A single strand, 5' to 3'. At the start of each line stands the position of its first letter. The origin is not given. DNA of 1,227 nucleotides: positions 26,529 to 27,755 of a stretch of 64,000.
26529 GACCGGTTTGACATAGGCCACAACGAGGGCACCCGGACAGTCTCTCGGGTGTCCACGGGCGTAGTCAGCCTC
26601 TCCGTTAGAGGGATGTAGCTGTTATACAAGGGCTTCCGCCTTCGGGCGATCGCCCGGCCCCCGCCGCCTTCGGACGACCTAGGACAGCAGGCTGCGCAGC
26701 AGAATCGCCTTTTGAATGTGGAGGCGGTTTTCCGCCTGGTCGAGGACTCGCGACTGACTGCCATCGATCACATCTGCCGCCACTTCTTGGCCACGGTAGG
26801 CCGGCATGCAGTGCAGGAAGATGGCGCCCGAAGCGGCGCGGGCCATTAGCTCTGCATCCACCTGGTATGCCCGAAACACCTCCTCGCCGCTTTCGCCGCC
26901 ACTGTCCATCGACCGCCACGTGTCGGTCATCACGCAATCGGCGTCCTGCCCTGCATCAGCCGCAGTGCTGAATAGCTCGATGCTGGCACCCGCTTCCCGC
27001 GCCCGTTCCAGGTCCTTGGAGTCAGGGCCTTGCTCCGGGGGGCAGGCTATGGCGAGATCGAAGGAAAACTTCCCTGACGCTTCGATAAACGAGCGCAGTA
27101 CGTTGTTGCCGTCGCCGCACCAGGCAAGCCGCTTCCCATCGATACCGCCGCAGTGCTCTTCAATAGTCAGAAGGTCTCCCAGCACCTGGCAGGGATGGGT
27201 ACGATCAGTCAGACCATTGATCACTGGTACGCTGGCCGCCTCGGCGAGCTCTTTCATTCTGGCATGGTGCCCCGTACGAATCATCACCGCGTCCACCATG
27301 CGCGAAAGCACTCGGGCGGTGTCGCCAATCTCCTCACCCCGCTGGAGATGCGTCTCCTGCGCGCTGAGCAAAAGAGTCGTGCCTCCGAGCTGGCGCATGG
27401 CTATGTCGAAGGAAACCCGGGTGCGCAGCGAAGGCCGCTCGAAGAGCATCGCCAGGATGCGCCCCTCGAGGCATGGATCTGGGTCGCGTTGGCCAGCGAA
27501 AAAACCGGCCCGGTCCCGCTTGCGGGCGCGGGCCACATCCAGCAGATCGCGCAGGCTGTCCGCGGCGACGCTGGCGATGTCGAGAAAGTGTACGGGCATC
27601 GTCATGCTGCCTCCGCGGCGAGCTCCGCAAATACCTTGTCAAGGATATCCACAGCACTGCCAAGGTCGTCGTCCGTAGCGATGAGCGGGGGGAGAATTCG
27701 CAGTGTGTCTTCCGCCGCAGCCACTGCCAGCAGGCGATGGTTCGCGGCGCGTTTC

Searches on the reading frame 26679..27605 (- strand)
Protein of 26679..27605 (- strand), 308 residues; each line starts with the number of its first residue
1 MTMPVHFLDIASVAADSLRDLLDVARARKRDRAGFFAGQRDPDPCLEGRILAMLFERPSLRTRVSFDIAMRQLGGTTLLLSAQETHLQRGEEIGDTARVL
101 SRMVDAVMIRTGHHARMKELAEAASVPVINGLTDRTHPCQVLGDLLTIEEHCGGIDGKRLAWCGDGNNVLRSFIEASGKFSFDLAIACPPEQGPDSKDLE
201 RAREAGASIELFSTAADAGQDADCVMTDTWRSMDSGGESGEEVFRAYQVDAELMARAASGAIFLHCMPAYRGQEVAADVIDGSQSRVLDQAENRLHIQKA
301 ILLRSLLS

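Call 62: list_cluster_members(proteins=[window:26679-27605:-, window:27602-28783:-, P0001, P0011, P0029, P0017, P0051, P0005, P0008, P0014])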
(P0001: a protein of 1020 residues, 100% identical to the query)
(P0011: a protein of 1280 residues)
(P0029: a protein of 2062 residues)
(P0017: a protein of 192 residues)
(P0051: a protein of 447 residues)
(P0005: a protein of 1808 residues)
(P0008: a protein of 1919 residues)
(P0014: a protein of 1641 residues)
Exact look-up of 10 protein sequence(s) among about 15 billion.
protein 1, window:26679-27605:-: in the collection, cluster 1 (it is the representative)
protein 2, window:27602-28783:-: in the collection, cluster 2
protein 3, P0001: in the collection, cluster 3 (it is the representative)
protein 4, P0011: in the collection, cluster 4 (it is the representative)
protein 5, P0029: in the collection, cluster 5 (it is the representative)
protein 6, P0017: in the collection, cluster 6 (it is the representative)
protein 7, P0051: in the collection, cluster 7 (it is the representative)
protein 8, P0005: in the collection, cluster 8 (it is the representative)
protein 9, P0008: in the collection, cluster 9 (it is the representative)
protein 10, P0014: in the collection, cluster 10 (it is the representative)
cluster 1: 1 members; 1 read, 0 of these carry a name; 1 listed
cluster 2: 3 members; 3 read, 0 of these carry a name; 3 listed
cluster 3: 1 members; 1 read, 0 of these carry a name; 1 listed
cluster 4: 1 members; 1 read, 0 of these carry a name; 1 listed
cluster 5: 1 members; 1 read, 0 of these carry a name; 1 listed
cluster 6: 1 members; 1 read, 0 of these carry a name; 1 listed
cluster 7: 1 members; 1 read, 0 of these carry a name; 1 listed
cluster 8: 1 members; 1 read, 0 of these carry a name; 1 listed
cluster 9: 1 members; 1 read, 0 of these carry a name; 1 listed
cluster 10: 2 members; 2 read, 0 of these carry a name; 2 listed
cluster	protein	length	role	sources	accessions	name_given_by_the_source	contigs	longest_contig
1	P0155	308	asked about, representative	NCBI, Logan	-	-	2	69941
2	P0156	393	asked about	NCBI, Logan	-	-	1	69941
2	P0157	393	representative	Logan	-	-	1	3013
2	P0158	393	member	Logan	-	-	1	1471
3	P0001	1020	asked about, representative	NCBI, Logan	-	-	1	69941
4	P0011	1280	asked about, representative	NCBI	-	-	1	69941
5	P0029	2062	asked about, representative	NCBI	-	-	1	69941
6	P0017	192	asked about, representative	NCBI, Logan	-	-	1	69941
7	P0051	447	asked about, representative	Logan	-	-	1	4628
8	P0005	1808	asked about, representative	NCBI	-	-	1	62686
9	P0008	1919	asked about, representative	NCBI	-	-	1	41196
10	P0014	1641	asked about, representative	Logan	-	-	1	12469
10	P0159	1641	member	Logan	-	-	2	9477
